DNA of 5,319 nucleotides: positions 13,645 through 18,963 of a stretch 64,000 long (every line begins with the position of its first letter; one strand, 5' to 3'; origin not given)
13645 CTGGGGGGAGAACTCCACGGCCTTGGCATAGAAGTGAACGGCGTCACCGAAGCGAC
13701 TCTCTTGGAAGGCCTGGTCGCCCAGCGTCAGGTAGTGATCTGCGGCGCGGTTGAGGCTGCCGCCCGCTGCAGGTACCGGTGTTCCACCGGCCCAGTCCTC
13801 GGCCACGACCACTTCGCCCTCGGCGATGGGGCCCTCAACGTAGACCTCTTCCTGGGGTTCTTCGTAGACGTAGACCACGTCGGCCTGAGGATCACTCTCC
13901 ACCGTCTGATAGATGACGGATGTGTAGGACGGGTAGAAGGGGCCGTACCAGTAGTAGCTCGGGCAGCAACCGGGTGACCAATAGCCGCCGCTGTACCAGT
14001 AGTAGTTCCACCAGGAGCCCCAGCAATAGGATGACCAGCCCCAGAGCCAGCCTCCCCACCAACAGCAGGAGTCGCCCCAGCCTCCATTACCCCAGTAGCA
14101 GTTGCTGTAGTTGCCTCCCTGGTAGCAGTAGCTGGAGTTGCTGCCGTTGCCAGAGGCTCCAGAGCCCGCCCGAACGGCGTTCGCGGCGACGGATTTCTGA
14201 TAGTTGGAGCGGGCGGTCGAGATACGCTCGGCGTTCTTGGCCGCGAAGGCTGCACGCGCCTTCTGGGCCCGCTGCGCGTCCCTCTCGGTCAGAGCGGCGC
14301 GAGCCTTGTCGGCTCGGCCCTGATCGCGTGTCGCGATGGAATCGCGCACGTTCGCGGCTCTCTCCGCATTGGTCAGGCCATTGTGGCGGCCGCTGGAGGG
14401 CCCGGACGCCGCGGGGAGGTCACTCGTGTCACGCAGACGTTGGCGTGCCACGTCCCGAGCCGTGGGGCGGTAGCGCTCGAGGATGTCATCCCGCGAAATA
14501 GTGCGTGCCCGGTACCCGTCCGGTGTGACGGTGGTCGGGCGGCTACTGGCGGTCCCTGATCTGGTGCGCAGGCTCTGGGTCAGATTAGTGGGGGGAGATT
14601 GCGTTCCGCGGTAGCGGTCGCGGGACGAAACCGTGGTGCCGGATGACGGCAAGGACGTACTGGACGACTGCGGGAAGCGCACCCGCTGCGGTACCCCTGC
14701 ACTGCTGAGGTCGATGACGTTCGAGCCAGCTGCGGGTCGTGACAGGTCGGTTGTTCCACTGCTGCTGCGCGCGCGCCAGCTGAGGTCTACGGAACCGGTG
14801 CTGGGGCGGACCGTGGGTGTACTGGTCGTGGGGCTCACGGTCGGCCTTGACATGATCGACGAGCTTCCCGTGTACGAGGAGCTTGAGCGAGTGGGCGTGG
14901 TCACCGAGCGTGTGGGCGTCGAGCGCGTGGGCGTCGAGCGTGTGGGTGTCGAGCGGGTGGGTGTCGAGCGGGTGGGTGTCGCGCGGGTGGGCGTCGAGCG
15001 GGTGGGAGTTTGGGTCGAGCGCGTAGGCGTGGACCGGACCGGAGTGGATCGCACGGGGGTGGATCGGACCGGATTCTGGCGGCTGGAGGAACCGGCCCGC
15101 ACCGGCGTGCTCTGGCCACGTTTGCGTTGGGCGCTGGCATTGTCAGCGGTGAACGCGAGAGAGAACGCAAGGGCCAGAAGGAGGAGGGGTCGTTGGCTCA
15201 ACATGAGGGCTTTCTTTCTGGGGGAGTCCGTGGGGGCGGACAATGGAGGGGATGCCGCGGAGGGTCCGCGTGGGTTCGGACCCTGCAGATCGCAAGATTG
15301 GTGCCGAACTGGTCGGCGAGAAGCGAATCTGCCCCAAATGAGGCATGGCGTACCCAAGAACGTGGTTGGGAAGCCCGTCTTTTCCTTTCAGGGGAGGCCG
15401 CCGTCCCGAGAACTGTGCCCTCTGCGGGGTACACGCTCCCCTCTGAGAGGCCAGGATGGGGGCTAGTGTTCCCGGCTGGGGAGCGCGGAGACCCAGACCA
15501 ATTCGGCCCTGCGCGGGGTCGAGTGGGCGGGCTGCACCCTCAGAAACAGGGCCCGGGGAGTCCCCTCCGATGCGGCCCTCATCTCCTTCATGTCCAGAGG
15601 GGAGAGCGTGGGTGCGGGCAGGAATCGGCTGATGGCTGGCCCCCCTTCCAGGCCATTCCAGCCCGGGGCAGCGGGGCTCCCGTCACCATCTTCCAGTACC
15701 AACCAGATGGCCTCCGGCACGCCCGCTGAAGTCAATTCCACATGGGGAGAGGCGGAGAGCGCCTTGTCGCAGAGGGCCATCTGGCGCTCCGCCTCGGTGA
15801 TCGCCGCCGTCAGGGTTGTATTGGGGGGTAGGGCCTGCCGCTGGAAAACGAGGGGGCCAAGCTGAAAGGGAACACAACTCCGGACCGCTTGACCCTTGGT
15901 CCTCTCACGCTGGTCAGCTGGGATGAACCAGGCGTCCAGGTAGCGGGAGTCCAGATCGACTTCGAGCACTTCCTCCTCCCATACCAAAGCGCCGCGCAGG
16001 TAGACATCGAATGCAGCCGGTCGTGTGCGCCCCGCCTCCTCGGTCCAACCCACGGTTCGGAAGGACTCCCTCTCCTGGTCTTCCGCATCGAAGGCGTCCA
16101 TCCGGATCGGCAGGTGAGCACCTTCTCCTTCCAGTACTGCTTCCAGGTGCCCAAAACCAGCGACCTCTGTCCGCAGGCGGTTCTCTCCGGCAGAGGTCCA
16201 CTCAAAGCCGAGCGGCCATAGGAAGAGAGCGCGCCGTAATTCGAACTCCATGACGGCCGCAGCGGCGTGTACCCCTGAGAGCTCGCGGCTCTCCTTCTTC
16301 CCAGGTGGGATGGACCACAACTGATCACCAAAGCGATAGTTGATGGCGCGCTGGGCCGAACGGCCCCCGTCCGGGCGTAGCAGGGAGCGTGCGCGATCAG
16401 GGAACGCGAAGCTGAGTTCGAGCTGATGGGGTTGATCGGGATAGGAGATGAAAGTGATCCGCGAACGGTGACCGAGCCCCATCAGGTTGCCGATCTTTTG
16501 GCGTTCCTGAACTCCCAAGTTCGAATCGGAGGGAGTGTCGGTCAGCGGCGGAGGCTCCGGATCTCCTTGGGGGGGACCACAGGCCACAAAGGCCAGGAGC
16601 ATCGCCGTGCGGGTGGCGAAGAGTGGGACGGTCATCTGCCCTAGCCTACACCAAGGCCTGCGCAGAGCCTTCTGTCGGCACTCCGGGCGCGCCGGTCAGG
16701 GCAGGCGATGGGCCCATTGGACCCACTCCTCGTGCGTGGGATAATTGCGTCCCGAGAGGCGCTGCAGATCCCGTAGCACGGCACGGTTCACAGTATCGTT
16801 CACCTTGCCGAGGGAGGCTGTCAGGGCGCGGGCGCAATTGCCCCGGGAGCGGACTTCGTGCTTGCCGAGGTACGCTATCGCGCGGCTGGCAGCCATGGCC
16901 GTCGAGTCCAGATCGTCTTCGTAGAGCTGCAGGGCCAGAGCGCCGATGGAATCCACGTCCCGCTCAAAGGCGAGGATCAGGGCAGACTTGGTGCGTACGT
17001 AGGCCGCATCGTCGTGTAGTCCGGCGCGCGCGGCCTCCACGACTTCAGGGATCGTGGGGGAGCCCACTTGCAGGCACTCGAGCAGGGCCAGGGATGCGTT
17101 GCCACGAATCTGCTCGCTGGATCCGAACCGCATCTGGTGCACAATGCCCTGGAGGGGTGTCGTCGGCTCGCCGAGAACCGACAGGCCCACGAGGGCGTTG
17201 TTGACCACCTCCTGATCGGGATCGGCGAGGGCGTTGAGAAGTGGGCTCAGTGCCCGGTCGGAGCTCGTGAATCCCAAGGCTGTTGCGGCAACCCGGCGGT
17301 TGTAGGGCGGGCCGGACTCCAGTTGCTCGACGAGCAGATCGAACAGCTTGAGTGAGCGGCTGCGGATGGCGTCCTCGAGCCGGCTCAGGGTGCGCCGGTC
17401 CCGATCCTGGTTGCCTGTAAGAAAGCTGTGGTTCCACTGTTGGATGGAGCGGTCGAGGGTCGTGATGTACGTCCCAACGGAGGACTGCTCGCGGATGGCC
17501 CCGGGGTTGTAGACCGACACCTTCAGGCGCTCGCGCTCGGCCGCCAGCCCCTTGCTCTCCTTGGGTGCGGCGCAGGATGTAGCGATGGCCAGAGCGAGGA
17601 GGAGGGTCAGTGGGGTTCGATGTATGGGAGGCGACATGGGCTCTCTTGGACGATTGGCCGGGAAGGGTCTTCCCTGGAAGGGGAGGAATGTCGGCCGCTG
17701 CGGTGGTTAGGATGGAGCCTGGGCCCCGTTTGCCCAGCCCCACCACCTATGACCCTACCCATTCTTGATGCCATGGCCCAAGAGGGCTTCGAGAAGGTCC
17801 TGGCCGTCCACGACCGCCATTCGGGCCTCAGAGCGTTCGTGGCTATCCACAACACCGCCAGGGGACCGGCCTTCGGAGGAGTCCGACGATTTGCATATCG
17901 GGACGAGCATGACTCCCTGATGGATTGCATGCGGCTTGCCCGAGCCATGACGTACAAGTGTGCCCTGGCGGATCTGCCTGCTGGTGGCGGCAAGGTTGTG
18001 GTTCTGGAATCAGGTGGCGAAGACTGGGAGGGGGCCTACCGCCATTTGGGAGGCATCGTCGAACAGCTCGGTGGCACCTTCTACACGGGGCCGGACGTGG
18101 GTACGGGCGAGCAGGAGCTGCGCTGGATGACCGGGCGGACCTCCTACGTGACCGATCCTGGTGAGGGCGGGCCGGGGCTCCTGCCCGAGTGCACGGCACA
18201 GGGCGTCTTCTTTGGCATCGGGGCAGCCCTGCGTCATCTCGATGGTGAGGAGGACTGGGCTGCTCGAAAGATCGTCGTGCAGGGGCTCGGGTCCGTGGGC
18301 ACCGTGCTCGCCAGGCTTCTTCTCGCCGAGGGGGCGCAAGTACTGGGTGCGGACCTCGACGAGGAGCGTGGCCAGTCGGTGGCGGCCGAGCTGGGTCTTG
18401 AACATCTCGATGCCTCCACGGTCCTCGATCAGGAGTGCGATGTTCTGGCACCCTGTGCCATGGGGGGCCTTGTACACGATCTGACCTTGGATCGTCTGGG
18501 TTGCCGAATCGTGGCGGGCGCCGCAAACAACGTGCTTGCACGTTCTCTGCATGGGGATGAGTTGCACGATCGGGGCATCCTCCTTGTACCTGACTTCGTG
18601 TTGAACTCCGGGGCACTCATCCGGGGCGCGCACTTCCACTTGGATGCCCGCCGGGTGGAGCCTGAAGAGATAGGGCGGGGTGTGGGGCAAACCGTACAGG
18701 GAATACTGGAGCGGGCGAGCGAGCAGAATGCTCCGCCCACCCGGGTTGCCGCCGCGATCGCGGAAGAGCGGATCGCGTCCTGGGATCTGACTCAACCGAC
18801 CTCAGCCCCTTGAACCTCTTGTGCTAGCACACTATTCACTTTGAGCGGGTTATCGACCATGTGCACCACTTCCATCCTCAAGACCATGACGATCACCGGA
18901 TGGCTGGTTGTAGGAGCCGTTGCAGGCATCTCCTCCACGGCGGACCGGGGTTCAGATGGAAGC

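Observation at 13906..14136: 77-residue Trp/Tyr/Gly/Cys block inside a secreted TPR protein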

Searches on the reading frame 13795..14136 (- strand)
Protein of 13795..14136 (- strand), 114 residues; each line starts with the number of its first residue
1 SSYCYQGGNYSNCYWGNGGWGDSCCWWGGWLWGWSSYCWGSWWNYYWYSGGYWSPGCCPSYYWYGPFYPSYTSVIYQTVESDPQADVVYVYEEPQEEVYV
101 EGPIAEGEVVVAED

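Call 45: search_protein_families(library=pfam, proteins=[window:13795-14136:-], max_evalue=10)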
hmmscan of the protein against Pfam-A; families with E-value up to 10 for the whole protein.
window:13795-14136:- (114 aa): 0 families

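Call 48: search_protein_representatives(protein=window:13795-14136:-)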
Query: 114 residues. Proteins with E-value up to 0.001 (for the whole library): 16; up to 1e-10: 4; up to 1e-30: 2. The best 16 are listed.
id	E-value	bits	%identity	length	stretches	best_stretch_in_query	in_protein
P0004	1.8e-49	184.2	81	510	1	2-114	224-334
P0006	3.6e-36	140.9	75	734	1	5-114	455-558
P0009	7.0e-12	62.0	52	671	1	12-113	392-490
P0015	1.6e-11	60.8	55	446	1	12-101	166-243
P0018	1.9e-10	57.4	51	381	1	2-110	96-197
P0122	9.0e-09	51.9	32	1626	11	76-112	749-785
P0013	6.7e-08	49.1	48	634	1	5-111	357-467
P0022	6.9e-07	45.8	53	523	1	9-105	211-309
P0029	3.6e-06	43.5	49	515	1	2-110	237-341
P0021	7.5e-06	42.4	48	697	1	2-110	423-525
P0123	1.1e-05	41.8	40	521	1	4-107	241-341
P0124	1.6e-05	41.4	48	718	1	5-106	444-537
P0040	3.5e-05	40.3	52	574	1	8-106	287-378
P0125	5.3e-05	39.7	42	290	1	8-101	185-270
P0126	1.1e-04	38.7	45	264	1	34-104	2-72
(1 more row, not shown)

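Call 90: search_solved_structures(query=window:13795-14136:-, max_evalue=10)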
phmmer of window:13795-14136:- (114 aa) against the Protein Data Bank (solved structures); distinct sequences matched with E-value up to 10: 0.

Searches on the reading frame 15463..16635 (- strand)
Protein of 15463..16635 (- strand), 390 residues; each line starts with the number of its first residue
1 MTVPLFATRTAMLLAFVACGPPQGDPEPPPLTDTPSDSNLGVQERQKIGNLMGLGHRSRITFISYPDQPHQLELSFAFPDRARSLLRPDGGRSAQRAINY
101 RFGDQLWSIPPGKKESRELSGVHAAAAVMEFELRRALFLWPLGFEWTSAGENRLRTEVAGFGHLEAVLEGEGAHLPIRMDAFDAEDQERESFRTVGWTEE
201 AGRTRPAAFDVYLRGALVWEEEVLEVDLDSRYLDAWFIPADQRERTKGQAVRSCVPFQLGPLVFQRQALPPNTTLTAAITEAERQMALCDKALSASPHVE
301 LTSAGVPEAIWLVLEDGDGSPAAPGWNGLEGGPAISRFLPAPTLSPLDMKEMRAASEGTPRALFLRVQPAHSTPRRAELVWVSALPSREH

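Call 14: search_protein_families(library=pfam, proteins=[window:15463-16635:-], max_evalue=0.001)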
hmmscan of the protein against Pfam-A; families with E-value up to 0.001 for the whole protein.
window:15463-16635:- (390 aa): 0 families

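Call 44: search_protein_families(library=ncbifam, proteins=[window:15463-16635:-], max_evalue=1)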
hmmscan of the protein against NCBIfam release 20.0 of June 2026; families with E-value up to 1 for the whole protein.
window:15463-16635:- (390 aa): 0 families

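Call 45: search_protein_families(library=pfam, proteins=[window:15463-16635:-], max_evalue=10)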
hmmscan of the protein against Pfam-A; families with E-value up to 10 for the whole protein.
window:15463-16635:- (390 aa): 0 families

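Call 50: find_homologous_proteins(query=window:15463-16635:-, max_evalue=0.00001)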
Query window:15463-16635:- (390 aa): 38 proteins with E <= 0.00001 among 8000 candidates.
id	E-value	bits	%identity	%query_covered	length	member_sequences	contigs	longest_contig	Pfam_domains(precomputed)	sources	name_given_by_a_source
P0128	9.0e-260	879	99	100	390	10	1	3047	-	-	-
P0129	5.5e-207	705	83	97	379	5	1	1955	-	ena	-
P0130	7.5e-203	692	79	100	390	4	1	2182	-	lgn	-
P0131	2.2e-199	680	79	99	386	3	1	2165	-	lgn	-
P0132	4.9e-193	660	78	97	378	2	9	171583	-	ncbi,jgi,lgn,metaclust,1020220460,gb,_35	metaclust:\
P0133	2.1e-192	657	76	100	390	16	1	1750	-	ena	-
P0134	8.2e-174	596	69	100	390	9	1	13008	-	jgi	jgi:hypothetical protein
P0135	3.2e-130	453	56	100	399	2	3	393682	-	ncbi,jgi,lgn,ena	-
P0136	7.0e-85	303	42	98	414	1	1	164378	-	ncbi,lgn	-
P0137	1.8e-45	174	37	87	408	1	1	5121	-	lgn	-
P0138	1.9e-39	154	36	81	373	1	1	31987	-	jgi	jgi:hypothetical protein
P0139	1.7e-35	141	36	76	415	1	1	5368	-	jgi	jgi:hypothetical protein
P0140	5.0e-34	136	32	83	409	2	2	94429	-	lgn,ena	-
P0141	3.2e-33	133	35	79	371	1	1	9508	-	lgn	-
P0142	1.2e-32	131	35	71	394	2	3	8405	-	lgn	-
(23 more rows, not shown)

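Call 62: predict_structure(alignment_id=A2)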
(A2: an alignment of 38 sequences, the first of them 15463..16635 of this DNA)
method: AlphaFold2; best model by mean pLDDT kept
length: 390 residues; sequences in the alignment: 38
mean_pLDDT: 85.3   pTM: 0.58
mean pLDDT of the five models: 85.3, 84.6, 84.4, 83.7, 83.8
residues with pLDDT >= 90: 253; 70-90: 77; 50-70: 16; < 50: 44
segments of 3 or more residues with pLDDT < 50: 1-39, 248-250
pLDDT, mean of each block of 10 residues (from residue 1): 37 39 40 40 82 93 95 95 94 86 94 93 94 97 93 94 95 88 96 95 92 97 92 88 64 81 96 97 96 95 96 79 84 91 91 89 95 88 76
secondary structure, 60 per line:
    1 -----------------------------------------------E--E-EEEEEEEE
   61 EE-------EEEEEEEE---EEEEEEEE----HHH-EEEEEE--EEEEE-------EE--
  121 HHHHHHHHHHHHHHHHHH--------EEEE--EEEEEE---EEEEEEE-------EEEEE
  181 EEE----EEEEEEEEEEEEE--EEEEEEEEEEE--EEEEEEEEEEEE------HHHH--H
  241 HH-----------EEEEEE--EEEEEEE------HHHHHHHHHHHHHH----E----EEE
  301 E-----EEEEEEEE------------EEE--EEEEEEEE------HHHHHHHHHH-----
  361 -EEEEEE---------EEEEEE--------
elements in order: E53-62 E70-77 E81-88 E97-102 E105-109 H121-138 E147-150 E153-158 E162-168 E176-183 E188-200 E203-213 E216-227 H234-237 E254-259 E262-268 H275-288 E298-301 E307-314 E327-329 E332-339 H346-355 E362-367 E377-382

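Call 64: fold_search(model_id=the predicted structure, library=pdb)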
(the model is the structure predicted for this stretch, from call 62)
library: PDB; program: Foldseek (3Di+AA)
matches with E <= 10: 825; with E <= 0.001: 53
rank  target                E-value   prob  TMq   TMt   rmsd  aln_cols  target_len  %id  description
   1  3bk5                  1.6e-07  1.00  0.34  0.51   5.6       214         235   10  Crystal structure of putative outer membrane lipoprotein-sorting protein domain from Vibrio parahaemolyticus (released 2008-02-05)
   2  9tp6_A                3.6e-07  1.00  0.32  0.48   7.6       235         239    9  Structure of LolA3 from Porphyromonas gingivalis (released 2026-02-18)
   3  9tp6_B                9.0e-07  1.00  0.33  0.50   6.2       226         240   10  Structure of LolA3 from Porphyromonas gingivalis (released 2026-02-18)
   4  4z48_A                9.5e-07  1.00  0.33  0.49   6.7       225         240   12  Crystal structure of a DUF1329 family protein (DESPIG_00262) from Desulfovibrio piger ATCC 29098 at 1.75 A resolution (released 2015-04-22)
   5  8v1k_A                1.9e-06  1.00  0.25  0.48   8.1       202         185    9  Crystal structure of outer membrane lipoprotein carrier protein (LolA) from Francisella tularensis (released 2023-11-29)
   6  4mxt                  2.2e-06  1.00  0.26  0.46   9.5       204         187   12  Crystal structure of an Outer-membrane lipoprotein carrier protein (BACUNI_04723) from Bacteroides uniformis ATCC 8492 a (released 2013-10-16)
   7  3buu_A                3.0e-06  1.00  0.32  0.51   6.5       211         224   11  Crystal structure of LolA superfamily protein NE2245 from Nitrosomonas europaea (released 2008-01-22)
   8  8orn_A                5.2e-06  1.00  0.24  0.43   7.3       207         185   12  Crystal structure of Xanthomonas campestris pv. campestris LolA-LolB complex (released 2023-07-05)
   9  9tpm                  1.0e-05  1.00  0.33  0.49   8.5       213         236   14  Structure of LolB from Porphyromonas gingivalis (released 2026-02-18)
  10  9azz_A                1.1e-05  1.00  0.25  0.49   8.5       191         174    4  Crystal structure of outer membrane lipoprotein carrier protein (LolA) from Ehrlichia ruminantium (released 2024-03-20)
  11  3buu_B                2.4e-05  1.00  0.32  0.51   6.4       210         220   10  Crystal structure of LolA superfamily protein NE2245 from Nitrosomonas europaea (released 2008-01-22)
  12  6jla_D                2.4e-05  1.00  0.24  0.44  12.0       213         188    9  Crystal structure of a mouse ependymin related protein (released 2020-03-04)
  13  4ki3_D                2.8e-05  1.00  0.22  0.42   9.2       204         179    7  1.70 Angstrom resolution crystal structure of outer-membrane lipoprotein carrier protein (lolA) from Yersinia pestis C (released 2013-05-15)
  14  2w7q_B                3.0e-05  1.00  0.23  0.43   7.6       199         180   10  Structure of Pseudomonas aeruginosa LolA (released 2009-12-29)
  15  7z6w                  4.1e-05  1.00  0.23  0.42   7.5       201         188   10  Complex of E. coli LolA and lipoprotein (released 2022-09-07)
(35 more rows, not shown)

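Call 89: search_solved_structures(query=A2, max_evalue=1)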
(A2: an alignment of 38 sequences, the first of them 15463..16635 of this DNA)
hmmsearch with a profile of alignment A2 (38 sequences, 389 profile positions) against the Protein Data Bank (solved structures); distinct sequences matched with E-value up to 1: 0.

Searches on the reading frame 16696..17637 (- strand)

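Call 14: search_protein_families(library=pfam, proteins=[window:16696-17637:-], max_evalue=0.001)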
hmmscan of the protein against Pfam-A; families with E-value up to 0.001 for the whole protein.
window:16696-17637:- (313 aa): 3 families
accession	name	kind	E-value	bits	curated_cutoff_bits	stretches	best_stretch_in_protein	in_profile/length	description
PF13646.12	HEAT_2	-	1.1e-11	45.3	27.7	1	100-181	2-83/88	HEAT repeats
PF12717.13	Cnd1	-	9.7e-05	22.9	26.4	0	177-223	2-46/162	non-SMC mitotic condensation complex subunit 1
PF00514.29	Arm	-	0.00056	20.3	20.6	0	129-153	13-37/41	Armadillo/beta-catenin-like repeat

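Call 44: search_protein_families(library=ncbifam, proteins=[window:16696-17637:-], max_evalue=1)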
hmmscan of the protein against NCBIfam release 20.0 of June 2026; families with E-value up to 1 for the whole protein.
window:16696-17637:- (313 aa): 2 families
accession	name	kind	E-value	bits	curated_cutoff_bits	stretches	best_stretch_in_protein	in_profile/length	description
NF010374.0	PRK13800.1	equivalog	0.00041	18.7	1196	1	101-275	626-787/898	fumarate reductase/succinate dehydrogenase flavoprotein subunit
NF058502.1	phyc_lyase_CpcE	equivalog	0.009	15.5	330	1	113-160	58-105/260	C-phycocyanin alpha-cysteine-84 phycocyanobilin lyase subunit CpcE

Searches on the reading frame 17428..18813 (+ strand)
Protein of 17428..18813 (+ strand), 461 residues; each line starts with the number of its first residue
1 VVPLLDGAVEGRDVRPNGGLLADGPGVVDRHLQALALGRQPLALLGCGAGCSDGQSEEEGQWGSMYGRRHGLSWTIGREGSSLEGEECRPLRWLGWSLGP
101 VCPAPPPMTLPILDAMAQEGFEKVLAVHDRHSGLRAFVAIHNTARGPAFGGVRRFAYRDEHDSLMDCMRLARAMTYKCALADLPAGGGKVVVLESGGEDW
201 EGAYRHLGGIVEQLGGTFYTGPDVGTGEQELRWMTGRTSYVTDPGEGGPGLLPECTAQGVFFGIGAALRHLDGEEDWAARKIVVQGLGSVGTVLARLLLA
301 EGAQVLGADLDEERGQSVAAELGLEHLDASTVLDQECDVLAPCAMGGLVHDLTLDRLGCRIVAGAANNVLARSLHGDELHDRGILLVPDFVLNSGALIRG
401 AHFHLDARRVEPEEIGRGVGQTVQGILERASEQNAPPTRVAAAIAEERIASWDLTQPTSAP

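Call 14: search_protein_families(library=pfam, proteins=[window:17428-18813:+], max_evalue=0.001)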
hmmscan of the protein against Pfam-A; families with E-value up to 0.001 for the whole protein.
window:17428-18813:+ (461 aa): 2 families
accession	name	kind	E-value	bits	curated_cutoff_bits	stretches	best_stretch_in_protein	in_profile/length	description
PF02812.23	ELFV_dehydrog_N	-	2.6e-20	72.9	25.3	1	131-239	14-128/129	Glu/Leu/Phe/Val dehydrogenase, dimerisation domain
PF00208.27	ELFV_dehydrog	-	1.3e-13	51.7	23.4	2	323-398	98-175/241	Glutamate/Leucine/Phenylalanine/Valine dehydrogenase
